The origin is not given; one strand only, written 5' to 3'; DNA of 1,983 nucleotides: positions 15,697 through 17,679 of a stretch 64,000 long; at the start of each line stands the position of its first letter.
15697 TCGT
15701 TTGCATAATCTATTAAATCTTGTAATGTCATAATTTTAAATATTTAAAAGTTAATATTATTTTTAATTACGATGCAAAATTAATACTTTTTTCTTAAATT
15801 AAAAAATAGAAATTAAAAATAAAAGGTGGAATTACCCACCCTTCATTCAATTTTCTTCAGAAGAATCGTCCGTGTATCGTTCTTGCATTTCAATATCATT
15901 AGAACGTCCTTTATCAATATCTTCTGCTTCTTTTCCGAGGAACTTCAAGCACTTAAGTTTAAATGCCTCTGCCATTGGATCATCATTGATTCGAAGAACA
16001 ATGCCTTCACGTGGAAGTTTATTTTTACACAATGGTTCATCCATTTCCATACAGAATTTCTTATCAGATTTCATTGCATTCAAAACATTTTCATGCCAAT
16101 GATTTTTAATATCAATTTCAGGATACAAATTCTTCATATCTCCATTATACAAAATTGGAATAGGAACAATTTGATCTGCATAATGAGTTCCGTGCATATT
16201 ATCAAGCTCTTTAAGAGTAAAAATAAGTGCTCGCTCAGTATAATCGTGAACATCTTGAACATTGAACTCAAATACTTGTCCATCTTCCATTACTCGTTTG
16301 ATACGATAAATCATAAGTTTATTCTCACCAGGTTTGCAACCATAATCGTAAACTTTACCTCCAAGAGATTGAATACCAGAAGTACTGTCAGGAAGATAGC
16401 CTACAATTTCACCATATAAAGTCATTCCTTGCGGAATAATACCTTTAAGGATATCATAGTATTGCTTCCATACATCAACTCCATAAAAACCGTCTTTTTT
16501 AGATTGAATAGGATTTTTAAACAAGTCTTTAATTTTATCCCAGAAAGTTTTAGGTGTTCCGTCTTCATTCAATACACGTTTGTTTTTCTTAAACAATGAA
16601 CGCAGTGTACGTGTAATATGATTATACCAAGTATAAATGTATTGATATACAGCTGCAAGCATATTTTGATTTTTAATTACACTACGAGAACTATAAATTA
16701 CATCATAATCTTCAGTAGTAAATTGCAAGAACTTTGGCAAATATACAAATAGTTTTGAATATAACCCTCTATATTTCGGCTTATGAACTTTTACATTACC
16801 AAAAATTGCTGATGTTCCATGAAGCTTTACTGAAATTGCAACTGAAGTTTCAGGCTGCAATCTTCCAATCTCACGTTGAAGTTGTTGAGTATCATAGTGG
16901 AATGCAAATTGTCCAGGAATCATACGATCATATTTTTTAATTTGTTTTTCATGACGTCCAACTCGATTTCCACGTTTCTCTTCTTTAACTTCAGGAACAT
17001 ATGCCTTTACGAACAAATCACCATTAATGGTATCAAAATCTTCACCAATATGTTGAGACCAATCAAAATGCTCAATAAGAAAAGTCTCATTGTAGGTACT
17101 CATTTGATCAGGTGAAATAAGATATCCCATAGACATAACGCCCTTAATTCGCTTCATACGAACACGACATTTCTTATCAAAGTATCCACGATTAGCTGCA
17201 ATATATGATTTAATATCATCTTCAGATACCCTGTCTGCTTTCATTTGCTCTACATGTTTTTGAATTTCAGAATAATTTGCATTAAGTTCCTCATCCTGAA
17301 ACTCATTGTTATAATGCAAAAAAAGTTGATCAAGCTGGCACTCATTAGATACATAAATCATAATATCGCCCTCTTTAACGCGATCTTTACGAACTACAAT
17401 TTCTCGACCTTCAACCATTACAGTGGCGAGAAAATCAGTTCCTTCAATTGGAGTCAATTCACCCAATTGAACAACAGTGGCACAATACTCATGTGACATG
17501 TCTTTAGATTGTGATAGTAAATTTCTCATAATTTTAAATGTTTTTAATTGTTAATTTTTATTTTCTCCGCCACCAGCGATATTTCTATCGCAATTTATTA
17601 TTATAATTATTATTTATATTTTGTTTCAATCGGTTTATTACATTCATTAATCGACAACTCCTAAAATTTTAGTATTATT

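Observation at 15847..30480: RNA repair and translation module: Rnl2-like ligase, CCA-adding enzyme and RF2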

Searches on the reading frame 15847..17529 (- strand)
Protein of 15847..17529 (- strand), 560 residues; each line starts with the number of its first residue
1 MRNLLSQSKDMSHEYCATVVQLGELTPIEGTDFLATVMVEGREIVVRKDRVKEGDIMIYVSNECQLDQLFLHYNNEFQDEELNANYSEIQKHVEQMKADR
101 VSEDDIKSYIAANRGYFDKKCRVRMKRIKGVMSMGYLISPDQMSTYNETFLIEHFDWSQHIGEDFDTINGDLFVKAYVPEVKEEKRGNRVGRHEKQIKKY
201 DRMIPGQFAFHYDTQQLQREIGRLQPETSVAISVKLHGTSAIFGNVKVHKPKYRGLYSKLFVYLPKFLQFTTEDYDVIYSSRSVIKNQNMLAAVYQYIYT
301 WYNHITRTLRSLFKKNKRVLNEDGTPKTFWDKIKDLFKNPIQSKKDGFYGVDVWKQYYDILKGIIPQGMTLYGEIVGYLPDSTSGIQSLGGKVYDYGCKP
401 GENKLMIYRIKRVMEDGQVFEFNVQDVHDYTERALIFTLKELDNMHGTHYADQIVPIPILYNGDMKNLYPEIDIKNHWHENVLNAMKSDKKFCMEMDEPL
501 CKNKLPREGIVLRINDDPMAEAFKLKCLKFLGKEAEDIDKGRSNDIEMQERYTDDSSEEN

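Call 5: search_protein_families(library=pfam, proteins=[window:15847-17529:-], max_evalue=0.01)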
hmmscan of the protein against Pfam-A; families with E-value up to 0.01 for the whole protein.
window:15847-17529:- (560 aa): 1 family
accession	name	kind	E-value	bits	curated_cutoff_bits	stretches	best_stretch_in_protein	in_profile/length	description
PF21189.3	PHA02142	-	3.5e-06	27.8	27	1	17-65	2-50/92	PHA02142 OB-fold domain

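Call 6: search_protein_families(library=phrogs, proteins=[window:15847-17529:-], max_evalue=0.001)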
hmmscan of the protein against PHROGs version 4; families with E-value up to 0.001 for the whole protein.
window:15847-17529:- (560 aa): 1 family
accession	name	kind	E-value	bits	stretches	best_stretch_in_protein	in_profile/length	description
phrog_968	-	DNA, RNA and nucleotide metabolism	8.8e-39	134.6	1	12-539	6-397/398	RNA ligase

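Call 8: search_solved_structures(query=window:15847-17529:-, max_evalue=1, show_alignments=3)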
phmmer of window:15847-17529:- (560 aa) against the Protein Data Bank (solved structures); distinct sequences matched with E-value up to 1: 10.
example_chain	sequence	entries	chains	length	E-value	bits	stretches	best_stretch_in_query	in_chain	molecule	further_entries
5cou_A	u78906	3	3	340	0.089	14.7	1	16-61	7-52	Naegleria gruberi RNA ligase | RNA ligase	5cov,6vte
5cot_A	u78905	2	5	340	0.1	14.4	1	16-61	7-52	Naegleria gruberi RNA ligase | RNA ligase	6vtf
6vt4_A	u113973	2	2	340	0.1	14.4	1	16-61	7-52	RNA Ligase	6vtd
6vt0_A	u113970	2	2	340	0.1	14.4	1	16-61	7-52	RNA Ligase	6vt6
6vt3_A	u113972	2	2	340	0.1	14.4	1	16-61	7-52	RNA Ligase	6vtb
6vt9_A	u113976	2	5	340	0.11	14.4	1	16-61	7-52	RNA ligase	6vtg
6vt1_A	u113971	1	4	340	0.11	14.4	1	16-61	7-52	RNA Ligase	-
6vt8_A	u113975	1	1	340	0.11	14.4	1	16-61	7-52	RNA Ligase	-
6vt5_A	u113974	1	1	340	0.11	14.3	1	16-61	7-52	RNA Ligase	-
6bva_B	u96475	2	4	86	0.71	11.7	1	355-426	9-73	Polyubiquitin-B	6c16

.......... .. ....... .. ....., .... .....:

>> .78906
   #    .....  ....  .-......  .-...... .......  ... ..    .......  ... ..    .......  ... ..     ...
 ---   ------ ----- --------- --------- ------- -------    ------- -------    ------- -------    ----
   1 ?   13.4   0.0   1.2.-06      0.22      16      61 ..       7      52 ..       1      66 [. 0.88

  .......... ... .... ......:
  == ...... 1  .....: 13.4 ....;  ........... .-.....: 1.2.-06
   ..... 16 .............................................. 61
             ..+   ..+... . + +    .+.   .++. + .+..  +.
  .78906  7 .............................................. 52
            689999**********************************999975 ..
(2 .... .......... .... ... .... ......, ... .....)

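Call 11: search_dna_similar(query=window:15847-17529:-, collection=phages, mode=protein, max_rows=25)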
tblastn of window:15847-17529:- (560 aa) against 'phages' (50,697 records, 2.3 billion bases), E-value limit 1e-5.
Records with a match: 377; places in all: 378; records where one place covers at least 80% of the query: 365.
Best place of each record, by identity: <60% 377.
By first word of the organism name: Mycobacterium 296; Microbacterium 27; Gordonia 22; Prevotella 15; Bacillus 6; Synechococcus 2; Alishewanella 2; Bacteriophage 1; Nitratidesulfovibrio 1; Desulfovibrio 1; and 4 more.
By host as written in the record: Mycobacterium smegmatis mc2 155 208; Mycobacterium smegmatis mc#155 47; Gordonia terrae 3612 20; Mycobacterium smegmatis mc2155 20; Prevotella sp. 15; Microbacterium foliorum NRRL B-24224 SEA 9; Microbacterium foliorum NRRL B-24224 8; Mycobacterium sp. 7; and 22 more.
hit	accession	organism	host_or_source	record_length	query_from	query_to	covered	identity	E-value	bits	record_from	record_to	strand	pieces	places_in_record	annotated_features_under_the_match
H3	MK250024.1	Prevotella phage Lak-B5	Prevotella sp.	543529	1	560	100%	30.7%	1e-56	211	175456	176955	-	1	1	record has no annotation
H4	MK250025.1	Prevotella phage Lak-B6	Prevotella sp.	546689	1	560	100%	30.7%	1e-56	211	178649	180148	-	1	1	record has no annotation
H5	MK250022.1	Prevotella phage Lak-B3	Prevotella sp.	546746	1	560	100%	30.7%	1e-56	211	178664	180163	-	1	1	record has no annotation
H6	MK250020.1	Prevotella phage Lak-B1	Prevotella sp.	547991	1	560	100%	30.7%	1e-56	211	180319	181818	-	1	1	record has no annotation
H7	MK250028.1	Prevotella phage Lak-B9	Prevotella sp.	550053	1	560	100%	30.7%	1e-56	211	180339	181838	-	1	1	record has no annotation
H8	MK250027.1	Prevotella phage Lak-B8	Prevotella sp.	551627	1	560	100%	30.3%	6e-56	209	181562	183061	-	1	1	record has no annotation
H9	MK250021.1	Prevotella phage Lak-B2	Prevotella sp.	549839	1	560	100%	30.3%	1e-55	208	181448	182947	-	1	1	record has no annotation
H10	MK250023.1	Prevotella phage Lak-B4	Prevotella sp.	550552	1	560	100%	30.3%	1e-55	208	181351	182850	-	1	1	record has no annotation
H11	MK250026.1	Prevotella phage Lak-B7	Prevotella sp.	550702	1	560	100%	30.3%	1e-55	208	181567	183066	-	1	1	record has no annotation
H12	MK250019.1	Prevotella phage Lak-A2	Prevotella sp.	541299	1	557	99%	29.6%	4e-51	195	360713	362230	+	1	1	record has no annotation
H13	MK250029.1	Prevotella phage Lak-C1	Prevotella sp.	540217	1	557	99%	29.2%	7e-51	194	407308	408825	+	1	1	record has no annotation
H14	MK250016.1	Prevotella phage Lak-A1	Prevotella sp.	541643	1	557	99%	28.4%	4e-45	177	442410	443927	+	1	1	record has no annotation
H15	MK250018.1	Prevotella phage Lak-A1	Prevotella sp.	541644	1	557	99%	28.4%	4e-45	177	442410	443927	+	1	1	record has no annotation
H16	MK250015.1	Prevotella phage Lak-A1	Prevotella sp.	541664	1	557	99%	28.4%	4e-45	177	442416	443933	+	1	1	record has no annotation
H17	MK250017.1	Prevotella phage Lak-A1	Prevotella sp.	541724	1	557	99%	28.4%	4e-45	177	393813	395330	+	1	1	record has no annotation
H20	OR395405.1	Desulfovibrio phage 7757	Desulfovibrio vulgaris ATCC 7757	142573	4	539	96%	28.8%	2e-51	196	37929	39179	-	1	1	record has no annotation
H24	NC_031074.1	Gordonia phage Bantam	Gordonia terrae 3612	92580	5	550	98%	26.9%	2e-24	114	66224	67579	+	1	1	101: RNA ligase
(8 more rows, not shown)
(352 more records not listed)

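Call 12: find_homologous_proteins(query=window:15847-17529:-, max_evalue=0.00001)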
Query window:15847-17529:- (560 aa): 1156 proteins with E <= 0.00001 among 6108 candidates; the best 120 are listed.
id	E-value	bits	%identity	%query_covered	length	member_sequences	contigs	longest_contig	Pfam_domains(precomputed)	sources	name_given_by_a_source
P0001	0.0e+0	1171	90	100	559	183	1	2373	PF21189.4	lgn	-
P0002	0.0e+0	1020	81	100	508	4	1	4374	PF09414.16,PF21189.4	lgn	-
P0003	1.6e-255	867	68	100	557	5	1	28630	PF21189.4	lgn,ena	-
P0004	2.0e-250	850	68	99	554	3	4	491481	PF21189.4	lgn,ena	-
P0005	7.9e-248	842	65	100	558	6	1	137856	PF21189.4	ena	-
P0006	6.0e-245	832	65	100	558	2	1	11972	PF21189.4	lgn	-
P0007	3.0e-240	817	64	100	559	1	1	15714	-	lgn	-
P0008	7.0e-229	779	63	100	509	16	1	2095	PF21189.4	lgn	-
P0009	1.5e-207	709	59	100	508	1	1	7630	PF21189.4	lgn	-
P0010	1.9e-207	709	57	99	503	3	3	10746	PF21189.4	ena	-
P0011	4.6e-204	697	59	84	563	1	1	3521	PF21189.4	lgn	-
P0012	8.0e-204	697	53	98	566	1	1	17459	PF21189.4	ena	-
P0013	9.9e-202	690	55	98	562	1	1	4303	PF21189.4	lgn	-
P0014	3.5e-194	665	56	83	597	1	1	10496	PF21189.4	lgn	-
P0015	1.3e-182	626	48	99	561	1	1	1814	PF21189.4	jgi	-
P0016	3.5e-166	572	51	98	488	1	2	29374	PF21189.4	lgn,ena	-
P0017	4.9e-166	572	51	98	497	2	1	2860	PF21189.4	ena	-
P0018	2.6e-164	566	51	99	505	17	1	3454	PF21189.4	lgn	-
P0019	1.9e-159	550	50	100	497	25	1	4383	PF21189.4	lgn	-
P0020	2.6e-158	546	51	99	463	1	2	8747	PF21189.4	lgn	-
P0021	4.5e-157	542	49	99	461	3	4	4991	PF21189.4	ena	-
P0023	1.2e-154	534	49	99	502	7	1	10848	PF21189.4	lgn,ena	-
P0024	4.4e-154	532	49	99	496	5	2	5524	PF21189.4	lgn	-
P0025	1.9e-152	527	48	98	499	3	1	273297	PF21189.4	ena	-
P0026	5.8e-152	525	48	84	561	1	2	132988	PF21189.4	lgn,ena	-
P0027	6.1e-152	525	49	99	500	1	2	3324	PF09414.16,PF21189.4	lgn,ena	-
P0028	6.5e-152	525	48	98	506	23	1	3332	PF21189.4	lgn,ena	-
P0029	2.5e-151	523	49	98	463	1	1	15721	PF21189.4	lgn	-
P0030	2.5e-150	520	48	99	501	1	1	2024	PF21189.4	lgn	-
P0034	3.0e-149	516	48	99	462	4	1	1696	PF09414.16,PF21189.4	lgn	-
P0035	4.5e-149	516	48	99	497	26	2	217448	PF21189.4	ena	-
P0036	1.1e-148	515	49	99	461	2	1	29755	PF21189.4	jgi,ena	-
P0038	2.8e-147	510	48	99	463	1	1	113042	PF21189.4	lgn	-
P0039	7.7e-146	505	47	98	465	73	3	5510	PF21189.4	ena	-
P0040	9.7e-146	505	48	99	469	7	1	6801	PF09414.16,PF21189.4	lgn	-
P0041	2.0e-145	504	47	100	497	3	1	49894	PF09414.16,PF21189.4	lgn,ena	-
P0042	3.0e-145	503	46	98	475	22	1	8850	PF21189.4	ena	-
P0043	3.7e-145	503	49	98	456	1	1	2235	PF09414.16,PF21189.4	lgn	-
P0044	4.1e-145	503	45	99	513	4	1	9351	PF09414.16,PF21189.4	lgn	-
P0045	2.1e-144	500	45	100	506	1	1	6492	PF21189.4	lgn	-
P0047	1.0e-143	498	47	99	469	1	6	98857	PF21189.4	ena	-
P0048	3.0e-143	497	46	99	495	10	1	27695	PF21189.4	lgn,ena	-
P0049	3.5e-143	496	46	99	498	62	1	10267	PF09414.16,PF21189.4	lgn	-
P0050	4.3e-143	496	92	43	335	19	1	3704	PF21189.4,PF14890.12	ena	-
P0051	4.8e-143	496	47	98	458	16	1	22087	PF09414.16,PF21189.4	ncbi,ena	-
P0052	1.1e-142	495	46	99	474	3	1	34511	PF21189.4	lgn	-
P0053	1.5e-142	494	43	85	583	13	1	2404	PF21189.4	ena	-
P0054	1.9e-142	494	48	98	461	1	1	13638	PF09414.16,PF21189.4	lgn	-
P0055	4.3e-142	493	47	98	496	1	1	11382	PF21189.4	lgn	-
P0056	5.1e-142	493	42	84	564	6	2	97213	PF21189.4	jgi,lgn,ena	-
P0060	4.7e-141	489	46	97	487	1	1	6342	PF21189.4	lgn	-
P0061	9.4e-141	488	45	99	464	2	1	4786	PF09414.16,PF21189.4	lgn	-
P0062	1.2e-140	488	46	98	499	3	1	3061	PF21189.4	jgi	-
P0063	1.6e-140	488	47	99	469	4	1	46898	PF09414.16,PF21189.4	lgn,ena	-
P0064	2.3e-140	487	46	99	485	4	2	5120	PF21189.4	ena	-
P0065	1.3e-139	485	45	99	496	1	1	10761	PF09414.16,PF21189.4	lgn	-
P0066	1.9e-139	484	43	84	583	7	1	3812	PF21189.4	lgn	-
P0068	9.4e-139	482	46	98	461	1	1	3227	PF09414.16,PF21189.4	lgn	-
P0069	4.9e-138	479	46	99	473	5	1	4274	PF21189.4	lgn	-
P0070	5.1e-138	479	45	99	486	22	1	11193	PF21189.4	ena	-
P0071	5.1e-138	479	45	98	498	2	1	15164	PF09414.16,PF21189.4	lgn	-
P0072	1.1e-137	478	47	98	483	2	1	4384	PF09414.16,PF21189.4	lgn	-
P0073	1.2e-137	478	45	98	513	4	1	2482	PF21189.4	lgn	-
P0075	2.8e-137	477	46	98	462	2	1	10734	PF09414.16,PF21189.4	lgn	-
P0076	5.4e-137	476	45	99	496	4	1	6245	PF09414.16,PF21189.4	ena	-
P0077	9.7e-137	475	46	98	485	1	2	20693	PF21189.4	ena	-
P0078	1.3e-136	475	46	98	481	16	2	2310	PF09414.16,PF21189.4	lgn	-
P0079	1.5e-136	474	45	97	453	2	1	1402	PF21189.4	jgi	jgi:hypothetical protein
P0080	1.9e-136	474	45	98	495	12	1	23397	PF09414.16,PF21189.4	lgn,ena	-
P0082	1.3e-135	471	46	98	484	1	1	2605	PF21189.4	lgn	-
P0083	1.8e-135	471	46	99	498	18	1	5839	PF21189.4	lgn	-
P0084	3.0e-135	470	46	99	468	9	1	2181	PF09414.16,PF21189.4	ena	-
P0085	3.6e-135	470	46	98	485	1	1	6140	PF21189.4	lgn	-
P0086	5.0e-135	469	46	98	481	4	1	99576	PF21189.4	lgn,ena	-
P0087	6.9e-135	469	46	98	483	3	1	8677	PF09414.16,PF21189.4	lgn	-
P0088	7.1e-135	469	43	99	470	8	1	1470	PF21189.4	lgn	-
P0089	7.5e-135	469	44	99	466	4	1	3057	PF09414.16,PF21189.4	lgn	-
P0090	1.6e-134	468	46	98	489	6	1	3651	PF09414.16,PF21189.4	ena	-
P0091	2.3e-134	467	45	100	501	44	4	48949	PF09414.16,PF21189.4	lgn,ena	-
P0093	1.0e-133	465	46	98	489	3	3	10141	PF09414.16,PF21189.4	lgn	-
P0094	1.4e-133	465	45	99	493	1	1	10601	PF09414.16,PF21189.4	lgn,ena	-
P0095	3.5e-133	463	46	98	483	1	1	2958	PF09414.16,PF21189.4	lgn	-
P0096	4.1e-133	463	46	98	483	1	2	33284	PF09414.16,PF21189.4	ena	-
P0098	9.7e-133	462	43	99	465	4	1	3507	PF21189.4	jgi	-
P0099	1.3e-132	461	47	98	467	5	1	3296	PF09414.16,PF21189.4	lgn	-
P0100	3.1e-132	460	46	98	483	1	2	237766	PF09414.16,PF21189.4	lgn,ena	-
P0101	4.8e-132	460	45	98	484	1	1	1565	PF21189.4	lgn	-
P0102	9.8e-132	459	45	98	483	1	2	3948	PF09414.16,PF21189.4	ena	-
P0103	1.6e-131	458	43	99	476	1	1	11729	PF09414.16,PF21189.4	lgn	-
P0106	3.7e-131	457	43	99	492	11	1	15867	PF21189.4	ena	-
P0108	3.9e-131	457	45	98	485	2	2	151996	PF09414.16,PF21189.4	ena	-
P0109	9.2e-131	455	44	98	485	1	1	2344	PF09414.16,PF21189.4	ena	-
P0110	2.0e-130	454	44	99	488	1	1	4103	PF21189.4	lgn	-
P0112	3.3e-130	454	43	99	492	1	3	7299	PF21189.4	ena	-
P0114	4.2e-130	453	44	99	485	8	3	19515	PF21189.4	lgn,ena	-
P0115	5.2e-130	453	44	98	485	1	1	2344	PF21189.4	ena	-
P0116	6.2e-130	453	45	99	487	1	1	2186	PF09414.16,PF21189.4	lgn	-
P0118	8.5e-130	452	43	99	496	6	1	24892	PF09414.16,PF21189.4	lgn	-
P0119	1.6e-129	451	44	98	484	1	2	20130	PF09414.16,PF21189.4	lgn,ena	-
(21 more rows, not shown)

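Call 13: search_protein_families(library=ncbifam, proteins=[window:15847-17529:-], max_evalue=0.001)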
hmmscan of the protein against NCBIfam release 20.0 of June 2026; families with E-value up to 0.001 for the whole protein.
window:15847-17529:- (560 aa): 1 family
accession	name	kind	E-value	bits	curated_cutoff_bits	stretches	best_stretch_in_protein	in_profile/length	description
TIGR02306.1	RNA_lig_DRB0094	equivalog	3.8e-05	22.7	151.15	0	204-242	136-173/341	RNA ligase (ATP)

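Call 25: predict_structure(alignment_id=A1)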
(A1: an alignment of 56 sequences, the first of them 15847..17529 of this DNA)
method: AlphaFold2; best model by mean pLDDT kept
length: 560 residues; sequences in the alignment: 56
mean_pLDDT: 87.3   pTM: 0.81
mean pLDDT of the five models: 87.3, 86.3, 85.8, 84.8, 83.9
residues with pLDDT >= 90: 353; 70-90: 147; 50-70: 40; < 50: 20
segments of 3 or more residues with pLDDT < 50: 185-190, 342-346, 554-560
pLDDT, mean of each block of 10 residues (from residue 1): 80 91 92 91 90 95 94 95 95 97 95 91 90 93 88 81 92 87 49 66 88 86 95 95 95 89 89 95 84 72 78 67 80 74 51 92 95 95 90 94 96 91 97 97 95 97 97 92 95 96 96 92 93 89 69 44
secondary structure, 60 per line:
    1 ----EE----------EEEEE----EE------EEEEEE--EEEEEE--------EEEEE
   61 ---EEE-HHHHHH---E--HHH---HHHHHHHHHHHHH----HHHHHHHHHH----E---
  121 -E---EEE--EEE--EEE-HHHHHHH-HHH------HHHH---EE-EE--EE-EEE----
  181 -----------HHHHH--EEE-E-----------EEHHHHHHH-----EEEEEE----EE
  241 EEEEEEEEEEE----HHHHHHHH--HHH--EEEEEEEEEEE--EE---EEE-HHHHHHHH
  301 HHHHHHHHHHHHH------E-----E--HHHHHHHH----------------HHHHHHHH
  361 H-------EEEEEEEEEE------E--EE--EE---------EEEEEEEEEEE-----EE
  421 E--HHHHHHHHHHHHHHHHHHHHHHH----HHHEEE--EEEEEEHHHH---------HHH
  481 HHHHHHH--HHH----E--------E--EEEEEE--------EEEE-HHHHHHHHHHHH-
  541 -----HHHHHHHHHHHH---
elements in order: E17-21 E34-39 E42-47 E56-60 E64-66 H68-73 H86-98 H103-112 E126-128 E131-133 E136-138 H140-146 H157-160 E174-176 H192-196 E199-201 H217-223 E229-234 E239-251 H256-263 E271-281 E289-291 H293-313 H329-336 H353-361 E369-378 E403-413 E419-421 H424-446 E454-456 E459-464 H465-468 H478-487 E509-514 E523-526 H528-539 H546-557
